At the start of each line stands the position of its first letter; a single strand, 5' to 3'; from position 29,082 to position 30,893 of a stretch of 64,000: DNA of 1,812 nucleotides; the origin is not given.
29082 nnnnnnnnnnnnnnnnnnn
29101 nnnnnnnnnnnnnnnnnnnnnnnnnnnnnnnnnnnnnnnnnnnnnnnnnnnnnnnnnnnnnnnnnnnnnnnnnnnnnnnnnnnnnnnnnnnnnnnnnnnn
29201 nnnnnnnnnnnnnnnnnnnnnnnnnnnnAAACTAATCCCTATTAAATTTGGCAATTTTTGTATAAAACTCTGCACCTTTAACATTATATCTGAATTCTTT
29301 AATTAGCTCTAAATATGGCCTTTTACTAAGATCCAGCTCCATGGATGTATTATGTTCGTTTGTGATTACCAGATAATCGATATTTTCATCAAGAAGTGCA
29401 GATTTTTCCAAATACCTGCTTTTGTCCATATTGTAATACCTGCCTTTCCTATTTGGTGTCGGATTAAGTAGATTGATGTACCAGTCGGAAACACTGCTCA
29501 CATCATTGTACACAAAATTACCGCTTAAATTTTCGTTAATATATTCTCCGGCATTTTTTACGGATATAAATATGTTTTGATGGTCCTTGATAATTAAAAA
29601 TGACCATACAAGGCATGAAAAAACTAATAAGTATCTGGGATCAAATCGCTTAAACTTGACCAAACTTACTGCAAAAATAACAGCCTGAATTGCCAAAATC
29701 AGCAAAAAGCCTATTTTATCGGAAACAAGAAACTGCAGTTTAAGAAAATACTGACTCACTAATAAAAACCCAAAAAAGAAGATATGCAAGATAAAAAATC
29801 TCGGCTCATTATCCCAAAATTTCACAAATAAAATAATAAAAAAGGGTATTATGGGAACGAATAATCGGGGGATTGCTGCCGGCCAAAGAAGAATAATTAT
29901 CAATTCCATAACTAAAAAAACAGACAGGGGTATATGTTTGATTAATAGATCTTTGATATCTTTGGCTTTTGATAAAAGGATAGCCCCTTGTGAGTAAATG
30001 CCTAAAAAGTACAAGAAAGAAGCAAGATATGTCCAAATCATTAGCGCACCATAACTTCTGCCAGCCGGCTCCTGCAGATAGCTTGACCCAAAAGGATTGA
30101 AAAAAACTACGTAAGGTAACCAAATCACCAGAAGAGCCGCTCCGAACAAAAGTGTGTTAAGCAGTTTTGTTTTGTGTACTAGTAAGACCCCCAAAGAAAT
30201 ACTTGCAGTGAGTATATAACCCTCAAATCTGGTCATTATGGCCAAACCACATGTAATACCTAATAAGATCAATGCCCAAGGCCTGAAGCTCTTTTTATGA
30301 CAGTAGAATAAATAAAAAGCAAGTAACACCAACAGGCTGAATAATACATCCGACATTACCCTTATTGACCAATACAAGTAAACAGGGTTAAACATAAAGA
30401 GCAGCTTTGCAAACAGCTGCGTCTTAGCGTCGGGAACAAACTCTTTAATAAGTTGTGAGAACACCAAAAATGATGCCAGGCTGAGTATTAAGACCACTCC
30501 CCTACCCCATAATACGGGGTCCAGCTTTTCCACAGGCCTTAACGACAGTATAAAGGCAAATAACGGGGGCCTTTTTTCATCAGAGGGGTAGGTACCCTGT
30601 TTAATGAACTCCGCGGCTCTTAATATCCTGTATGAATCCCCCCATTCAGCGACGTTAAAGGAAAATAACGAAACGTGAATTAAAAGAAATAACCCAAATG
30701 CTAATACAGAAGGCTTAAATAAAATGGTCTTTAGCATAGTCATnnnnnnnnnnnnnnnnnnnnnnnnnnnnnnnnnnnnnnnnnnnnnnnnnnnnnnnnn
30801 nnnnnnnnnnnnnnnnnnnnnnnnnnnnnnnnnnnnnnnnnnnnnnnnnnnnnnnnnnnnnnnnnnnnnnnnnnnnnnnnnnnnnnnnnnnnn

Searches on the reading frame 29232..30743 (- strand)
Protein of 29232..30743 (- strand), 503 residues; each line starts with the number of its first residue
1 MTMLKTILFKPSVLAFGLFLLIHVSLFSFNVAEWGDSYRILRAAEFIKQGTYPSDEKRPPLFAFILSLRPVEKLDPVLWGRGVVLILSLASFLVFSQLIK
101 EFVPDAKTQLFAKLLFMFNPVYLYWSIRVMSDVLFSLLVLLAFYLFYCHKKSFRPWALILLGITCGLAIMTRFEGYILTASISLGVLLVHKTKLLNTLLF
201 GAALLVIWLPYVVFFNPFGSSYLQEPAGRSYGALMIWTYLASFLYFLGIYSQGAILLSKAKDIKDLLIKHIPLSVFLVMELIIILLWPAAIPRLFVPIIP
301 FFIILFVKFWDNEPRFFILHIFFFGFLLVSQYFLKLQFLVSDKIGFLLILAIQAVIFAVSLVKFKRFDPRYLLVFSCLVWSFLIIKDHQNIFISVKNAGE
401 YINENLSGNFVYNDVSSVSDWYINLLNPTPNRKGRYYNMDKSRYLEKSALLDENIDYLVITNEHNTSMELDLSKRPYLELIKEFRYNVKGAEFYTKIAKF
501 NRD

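Call 34: find_encoding_contigs(protein=window:29232-30743:-, flank=10000, max_places=1)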
Protein window:29232-30743:- (503 aa): 17 contigs read that carry it; 1 place shown.
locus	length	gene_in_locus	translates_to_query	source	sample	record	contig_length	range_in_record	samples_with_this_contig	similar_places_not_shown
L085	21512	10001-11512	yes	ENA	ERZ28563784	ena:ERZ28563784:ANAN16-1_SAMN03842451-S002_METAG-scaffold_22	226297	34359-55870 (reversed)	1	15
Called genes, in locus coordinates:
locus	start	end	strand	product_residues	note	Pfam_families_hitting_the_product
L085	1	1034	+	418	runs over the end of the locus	PF00344:SecY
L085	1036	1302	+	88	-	PF02575:YbaB_DNA_bd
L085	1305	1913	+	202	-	PF00406:ADK, PF13207:AAA_17, PF05191:ADK_lid (weak)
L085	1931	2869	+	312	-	PF00188:CAP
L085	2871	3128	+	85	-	-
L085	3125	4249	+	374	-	PF00535:Glycos_transf_2, PF04138:GtrA_DPMS_TM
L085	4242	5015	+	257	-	PF00535:Glycos_transf_2, PF10111:Glyco_tranf_2_2 (weak), PF13641:Glyco_tranf_2_3 (weak)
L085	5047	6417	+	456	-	PF02826:2-Hacid_dh_C (faint), PF03721:UDPG_MGDP_dh_N, PF00984:UDPG_MGDP_dh, PF03720:UDPG_MGDP_dh_C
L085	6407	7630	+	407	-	PF00534:Glycos_transf_1, PF13692:Glyco_trans_1_4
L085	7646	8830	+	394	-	PF20706:GT4-conflict (faint), PF13439:Glyco_transf_4, PF13579:Glyco_trans_4_4, PF00534:Glycos_transf_1, PF13692:Glyco_trans_1_4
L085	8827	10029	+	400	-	PF08323:Glyco_transf_5 (faint), PF13439:Glyco_transf_4, PF13579:Glyco_trans_4_4, PF00534:Glycos_transf_1, PF13692:Glyco_trans_1_4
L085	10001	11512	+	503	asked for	PF13231:PMT_2 (weak)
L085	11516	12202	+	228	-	PF00535:Glycos_transf_2, PF10111:Glyco_tranf_2_2 (weak), PF13641:Glyco_tranf_2_3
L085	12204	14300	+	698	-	PF09852:DUF2079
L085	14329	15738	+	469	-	PF01943:Polysacc_synt, PF13440:Polysacc_synt_3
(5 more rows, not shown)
